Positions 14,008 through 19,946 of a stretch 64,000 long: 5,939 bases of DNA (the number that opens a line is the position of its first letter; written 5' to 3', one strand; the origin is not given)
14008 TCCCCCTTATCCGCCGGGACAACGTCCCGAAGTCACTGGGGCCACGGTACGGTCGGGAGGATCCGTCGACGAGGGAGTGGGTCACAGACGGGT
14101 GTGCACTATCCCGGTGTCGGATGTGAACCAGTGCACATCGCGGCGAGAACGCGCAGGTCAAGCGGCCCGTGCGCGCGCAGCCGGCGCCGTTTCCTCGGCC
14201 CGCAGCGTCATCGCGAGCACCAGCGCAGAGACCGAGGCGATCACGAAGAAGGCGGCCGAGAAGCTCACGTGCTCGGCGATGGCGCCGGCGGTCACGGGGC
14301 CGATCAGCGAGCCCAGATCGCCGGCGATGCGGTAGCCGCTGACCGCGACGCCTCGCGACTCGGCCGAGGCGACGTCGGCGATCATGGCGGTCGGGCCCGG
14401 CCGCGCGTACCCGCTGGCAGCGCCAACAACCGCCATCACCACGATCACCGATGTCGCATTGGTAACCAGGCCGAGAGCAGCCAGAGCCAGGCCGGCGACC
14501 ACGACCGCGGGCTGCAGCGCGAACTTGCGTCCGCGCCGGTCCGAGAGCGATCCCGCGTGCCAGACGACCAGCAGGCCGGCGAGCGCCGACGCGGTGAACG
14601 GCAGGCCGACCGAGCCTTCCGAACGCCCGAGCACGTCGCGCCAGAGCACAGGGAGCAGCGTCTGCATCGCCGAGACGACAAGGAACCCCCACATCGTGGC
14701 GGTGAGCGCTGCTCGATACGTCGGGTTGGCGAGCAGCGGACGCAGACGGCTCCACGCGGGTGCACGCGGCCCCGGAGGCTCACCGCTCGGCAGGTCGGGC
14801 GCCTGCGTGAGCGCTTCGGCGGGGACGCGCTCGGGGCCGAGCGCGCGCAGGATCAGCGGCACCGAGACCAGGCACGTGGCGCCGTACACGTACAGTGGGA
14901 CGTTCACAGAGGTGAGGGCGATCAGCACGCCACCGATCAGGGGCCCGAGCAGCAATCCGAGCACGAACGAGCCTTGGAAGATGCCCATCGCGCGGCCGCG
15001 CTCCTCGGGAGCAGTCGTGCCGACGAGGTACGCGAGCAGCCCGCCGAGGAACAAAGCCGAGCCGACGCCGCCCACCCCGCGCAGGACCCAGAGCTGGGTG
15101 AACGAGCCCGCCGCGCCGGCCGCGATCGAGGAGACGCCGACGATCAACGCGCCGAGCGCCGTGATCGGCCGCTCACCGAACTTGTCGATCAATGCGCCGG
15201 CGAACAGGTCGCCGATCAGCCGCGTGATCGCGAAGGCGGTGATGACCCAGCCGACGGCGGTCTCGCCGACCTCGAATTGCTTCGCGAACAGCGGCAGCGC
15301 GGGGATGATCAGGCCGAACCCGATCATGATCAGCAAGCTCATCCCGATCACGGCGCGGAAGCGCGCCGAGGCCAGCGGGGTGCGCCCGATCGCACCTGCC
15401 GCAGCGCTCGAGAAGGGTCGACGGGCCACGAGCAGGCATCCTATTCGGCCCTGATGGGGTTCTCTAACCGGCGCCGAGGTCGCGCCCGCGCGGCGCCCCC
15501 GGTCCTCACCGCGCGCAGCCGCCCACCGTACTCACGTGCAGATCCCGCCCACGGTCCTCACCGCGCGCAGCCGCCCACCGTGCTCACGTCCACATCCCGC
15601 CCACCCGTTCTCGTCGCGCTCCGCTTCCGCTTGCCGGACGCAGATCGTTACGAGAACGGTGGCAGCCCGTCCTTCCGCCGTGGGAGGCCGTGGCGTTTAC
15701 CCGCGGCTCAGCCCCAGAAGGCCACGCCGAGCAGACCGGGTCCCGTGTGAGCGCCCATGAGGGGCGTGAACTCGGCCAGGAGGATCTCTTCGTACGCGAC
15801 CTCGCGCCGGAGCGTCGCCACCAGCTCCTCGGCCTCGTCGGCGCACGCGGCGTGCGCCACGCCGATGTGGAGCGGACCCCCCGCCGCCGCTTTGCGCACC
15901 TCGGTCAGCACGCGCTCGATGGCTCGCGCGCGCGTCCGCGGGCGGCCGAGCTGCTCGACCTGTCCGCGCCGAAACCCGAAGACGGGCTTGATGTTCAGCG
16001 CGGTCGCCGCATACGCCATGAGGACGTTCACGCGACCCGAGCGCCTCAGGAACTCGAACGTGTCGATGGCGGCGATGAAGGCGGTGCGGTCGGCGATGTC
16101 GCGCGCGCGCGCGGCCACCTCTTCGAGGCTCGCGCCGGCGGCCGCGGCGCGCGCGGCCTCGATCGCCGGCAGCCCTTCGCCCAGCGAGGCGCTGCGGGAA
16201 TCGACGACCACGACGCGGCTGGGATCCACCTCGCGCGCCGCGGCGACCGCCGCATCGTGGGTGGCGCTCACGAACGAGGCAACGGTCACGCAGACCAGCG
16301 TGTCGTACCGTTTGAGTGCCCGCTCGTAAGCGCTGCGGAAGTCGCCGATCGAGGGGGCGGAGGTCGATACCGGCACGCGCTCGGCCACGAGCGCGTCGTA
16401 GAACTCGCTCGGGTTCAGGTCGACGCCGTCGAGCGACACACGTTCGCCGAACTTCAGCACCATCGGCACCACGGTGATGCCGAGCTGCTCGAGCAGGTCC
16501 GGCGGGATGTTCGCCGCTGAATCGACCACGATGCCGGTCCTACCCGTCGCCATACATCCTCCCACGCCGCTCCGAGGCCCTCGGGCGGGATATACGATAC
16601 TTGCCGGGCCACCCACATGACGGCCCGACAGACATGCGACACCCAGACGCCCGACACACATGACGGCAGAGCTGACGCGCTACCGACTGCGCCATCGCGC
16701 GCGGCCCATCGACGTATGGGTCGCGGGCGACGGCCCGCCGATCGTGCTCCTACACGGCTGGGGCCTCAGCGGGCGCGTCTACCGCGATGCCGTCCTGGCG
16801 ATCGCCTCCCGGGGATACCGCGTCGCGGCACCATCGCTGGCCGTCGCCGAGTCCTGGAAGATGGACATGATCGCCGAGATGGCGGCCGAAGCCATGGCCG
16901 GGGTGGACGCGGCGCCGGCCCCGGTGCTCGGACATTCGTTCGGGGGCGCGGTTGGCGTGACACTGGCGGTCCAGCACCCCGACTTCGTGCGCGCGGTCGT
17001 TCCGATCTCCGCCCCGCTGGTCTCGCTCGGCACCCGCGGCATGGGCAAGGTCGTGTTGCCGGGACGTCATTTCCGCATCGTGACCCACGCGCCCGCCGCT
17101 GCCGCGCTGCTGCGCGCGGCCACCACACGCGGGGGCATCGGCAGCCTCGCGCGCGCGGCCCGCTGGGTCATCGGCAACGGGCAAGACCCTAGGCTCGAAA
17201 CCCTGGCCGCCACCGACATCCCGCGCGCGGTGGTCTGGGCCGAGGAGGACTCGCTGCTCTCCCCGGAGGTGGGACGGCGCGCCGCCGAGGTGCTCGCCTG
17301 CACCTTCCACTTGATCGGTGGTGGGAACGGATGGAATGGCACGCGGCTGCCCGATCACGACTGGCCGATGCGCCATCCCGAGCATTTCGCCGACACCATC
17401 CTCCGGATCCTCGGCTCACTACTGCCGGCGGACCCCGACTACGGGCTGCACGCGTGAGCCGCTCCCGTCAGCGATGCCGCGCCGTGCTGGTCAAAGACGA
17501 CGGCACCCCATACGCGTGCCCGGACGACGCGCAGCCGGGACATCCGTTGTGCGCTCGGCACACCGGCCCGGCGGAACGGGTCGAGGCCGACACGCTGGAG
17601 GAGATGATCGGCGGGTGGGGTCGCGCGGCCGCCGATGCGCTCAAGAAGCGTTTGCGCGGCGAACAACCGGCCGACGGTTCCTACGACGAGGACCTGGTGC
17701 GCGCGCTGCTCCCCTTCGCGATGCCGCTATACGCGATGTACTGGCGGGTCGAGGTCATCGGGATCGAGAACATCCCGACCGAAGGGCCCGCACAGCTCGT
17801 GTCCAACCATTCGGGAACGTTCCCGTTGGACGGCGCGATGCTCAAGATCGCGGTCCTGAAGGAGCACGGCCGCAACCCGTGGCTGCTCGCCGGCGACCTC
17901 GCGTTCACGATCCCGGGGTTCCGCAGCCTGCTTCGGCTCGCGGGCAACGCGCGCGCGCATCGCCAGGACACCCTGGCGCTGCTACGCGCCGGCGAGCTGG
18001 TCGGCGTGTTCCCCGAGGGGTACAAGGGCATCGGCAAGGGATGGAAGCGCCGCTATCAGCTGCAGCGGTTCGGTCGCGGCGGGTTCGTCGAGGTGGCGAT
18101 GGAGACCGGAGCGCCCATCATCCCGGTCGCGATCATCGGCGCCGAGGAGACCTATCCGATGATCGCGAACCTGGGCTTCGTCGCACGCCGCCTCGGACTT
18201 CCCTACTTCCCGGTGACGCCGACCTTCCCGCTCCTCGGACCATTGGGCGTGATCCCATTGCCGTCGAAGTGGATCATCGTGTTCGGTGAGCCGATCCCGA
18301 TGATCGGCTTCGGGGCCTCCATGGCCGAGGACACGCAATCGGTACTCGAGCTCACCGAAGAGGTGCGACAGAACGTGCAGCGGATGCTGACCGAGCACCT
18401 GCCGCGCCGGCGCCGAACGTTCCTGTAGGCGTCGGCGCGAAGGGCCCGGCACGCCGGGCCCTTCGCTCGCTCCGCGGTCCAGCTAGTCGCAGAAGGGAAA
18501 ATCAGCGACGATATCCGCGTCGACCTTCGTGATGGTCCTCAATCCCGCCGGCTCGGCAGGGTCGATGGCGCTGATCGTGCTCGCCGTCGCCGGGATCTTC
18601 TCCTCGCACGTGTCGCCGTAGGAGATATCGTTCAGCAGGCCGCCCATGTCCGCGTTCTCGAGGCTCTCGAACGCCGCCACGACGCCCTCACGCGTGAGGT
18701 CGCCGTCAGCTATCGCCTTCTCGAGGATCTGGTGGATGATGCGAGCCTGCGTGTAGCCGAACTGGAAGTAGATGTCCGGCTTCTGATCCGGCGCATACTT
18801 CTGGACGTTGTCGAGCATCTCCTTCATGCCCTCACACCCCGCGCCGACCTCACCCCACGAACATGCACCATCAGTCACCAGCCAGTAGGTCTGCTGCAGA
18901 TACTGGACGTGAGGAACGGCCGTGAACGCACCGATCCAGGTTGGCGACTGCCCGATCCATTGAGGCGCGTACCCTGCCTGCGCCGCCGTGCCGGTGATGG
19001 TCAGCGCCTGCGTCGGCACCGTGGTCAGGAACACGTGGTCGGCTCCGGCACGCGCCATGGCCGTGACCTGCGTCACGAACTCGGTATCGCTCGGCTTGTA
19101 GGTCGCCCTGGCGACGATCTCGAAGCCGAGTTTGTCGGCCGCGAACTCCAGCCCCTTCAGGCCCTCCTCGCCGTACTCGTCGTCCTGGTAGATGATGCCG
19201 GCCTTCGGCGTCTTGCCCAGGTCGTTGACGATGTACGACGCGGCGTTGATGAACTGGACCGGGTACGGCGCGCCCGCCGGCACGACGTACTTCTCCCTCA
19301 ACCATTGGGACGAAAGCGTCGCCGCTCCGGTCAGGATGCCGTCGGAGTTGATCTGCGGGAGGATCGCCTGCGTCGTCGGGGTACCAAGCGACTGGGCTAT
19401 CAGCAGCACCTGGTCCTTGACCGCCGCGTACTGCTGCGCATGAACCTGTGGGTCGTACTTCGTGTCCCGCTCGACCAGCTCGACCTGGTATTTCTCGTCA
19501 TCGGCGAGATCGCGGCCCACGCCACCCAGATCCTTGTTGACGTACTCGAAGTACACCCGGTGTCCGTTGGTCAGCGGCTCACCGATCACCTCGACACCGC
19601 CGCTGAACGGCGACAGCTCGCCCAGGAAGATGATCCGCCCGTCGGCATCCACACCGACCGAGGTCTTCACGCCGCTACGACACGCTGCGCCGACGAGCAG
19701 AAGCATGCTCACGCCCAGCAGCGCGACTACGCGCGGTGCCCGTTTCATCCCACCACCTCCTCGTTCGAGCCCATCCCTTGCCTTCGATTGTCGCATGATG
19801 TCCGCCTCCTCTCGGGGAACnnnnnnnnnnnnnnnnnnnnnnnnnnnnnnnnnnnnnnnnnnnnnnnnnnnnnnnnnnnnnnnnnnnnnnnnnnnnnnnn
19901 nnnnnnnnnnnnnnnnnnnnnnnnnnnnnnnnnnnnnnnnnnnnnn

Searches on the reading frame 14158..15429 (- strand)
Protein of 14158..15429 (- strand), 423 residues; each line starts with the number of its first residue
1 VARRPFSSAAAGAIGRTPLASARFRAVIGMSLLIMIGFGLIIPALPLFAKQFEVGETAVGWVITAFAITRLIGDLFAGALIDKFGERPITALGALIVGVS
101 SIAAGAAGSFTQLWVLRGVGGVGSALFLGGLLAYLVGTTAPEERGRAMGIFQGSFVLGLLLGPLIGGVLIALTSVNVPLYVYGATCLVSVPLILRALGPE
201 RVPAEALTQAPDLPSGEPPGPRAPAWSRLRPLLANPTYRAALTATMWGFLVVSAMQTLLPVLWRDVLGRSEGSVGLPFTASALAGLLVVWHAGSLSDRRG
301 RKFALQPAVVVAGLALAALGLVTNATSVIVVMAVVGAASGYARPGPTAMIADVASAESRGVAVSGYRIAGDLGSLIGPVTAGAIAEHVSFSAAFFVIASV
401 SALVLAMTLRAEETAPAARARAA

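Call 89: search_protein_families(library=pfam, proteins=[window:14158-15429:-], max_evalue=0.001)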
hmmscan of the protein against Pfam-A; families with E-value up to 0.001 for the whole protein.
window:14158-15429:- (423 aa): 4 families
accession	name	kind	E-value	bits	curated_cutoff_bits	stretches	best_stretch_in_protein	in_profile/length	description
PF07690.21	MFS_1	-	7.6e-61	206.4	33.4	2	30-331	4-297/347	Major Facilitator Superfamily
PF00083.30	Sugar_tr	-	2.1e-09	37.3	22.3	1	57-169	46-161/452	Sugar (and other) transporter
PF13347.12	MFS_2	-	2.7e-06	26.7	27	1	221-390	209-386/427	MFS/sugar transport protein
PF01306.25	LacY_symp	-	0.00018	20.9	24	0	361-407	349-395/413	LacY proton/sugar symporter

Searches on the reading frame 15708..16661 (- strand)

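Call 89: search_protein_families(library=pfam, proteins=[window:15708-16661:-], max_evalue=0.001)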
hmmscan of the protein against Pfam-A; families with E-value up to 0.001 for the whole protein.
window:15708-16661:- (317 aa): 1 family
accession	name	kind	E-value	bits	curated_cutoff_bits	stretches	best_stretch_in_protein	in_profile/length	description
PF02645.21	DegV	-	8e-72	242.3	27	1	42-315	2-277/280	Uncharacterised protein, DegV family COG1307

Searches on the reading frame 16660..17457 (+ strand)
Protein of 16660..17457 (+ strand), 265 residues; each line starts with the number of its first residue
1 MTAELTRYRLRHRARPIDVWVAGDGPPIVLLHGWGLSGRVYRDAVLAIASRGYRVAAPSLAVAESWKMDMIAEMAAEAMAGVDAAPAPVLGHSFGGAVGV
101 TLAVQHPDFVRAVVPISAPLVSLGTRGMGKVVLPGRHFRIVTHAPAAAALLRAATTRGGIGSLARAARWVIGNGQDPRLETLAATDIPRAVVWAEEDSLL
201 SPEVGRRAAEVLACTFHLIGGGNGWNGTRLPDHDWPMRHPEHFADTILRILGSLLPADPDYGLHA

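Call 89: search_protein_families(library=pfam, proteins=[window:16660-17457:+], max_evalue=0.001)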
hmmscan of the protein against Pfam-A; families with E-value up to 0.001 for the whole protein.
window:16660-17457:+ (265 aa): 4 families
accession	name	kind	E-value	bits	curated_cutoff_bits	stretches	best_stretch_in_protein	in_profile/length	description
PF00561.26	Abhydrolase_1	-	1.3e-12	48.3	25.8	1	26-118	1-102/245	alpha/beta hydrolase fold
PF12697.13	Abhydrolase_6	-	1.3e-07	33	26.3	1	28-244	1-215/217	Alpha/beta hydrolase family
PF12146.15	Hydrolase_4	-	3.1e-07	30.4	27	1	81-127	72-117/239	Serine aminopeptidase, S33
PF07224.18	Chlorophyllase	-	2.3e-05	23.8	26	1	22-69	39-86/301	Chlorophyllase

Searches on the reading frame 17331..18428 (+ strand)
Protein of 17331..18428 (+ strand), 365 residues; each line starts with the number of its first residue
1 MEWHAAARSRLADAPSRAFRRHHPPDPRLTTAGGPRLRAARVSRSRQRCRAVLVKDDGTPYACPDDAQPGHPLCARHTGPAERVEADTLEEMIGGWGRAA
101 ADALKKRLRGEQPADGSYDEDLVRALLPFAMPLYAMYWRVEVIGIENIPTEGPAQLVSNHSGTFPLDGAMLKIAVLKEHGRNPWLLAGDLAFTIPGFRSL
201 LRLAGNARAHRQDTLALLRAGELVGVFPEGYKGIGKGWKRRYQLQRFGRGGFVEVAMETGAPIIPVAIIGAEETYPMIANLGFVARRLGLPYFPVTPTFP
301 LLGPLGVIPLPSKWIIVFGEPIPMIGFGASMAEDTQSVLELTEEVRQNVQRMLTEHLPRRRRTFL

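Call 89: search_protein_families(library=pfam, proteins=[window:17331-18428:+], max_evalue=0.001)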
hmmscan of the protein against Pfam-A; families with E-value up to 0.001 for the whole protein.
window:17331-18428:+ (365 aa): 1 family
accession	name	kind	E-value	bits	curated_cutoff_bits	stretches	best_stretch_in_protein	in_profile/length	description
PF01553.26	Acyltransferase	-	1.5e-21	77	23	1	139-268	1-131/132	Acyltransferase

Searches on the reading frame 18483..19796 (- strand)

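Call 89: search_protein_families(library=pfam, proteins=[window:18483-19796:-], max_evalue=0.001)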
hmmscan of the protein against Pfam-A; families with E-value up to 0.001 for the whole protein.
window:18483-19796:- (437 aa): 2 families
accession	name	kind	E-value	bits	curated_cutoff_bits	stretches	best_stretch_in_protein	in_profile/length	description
PF13458.12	Peripla_BP_6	-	1.1e-42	147.4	31.7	1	56-386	2-318/343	Periplasmic binding protein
PF01094.35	ANF_receptor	-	8.2e-07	28.8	25.4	1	199-282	122-211/353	Receptor family ligand binding region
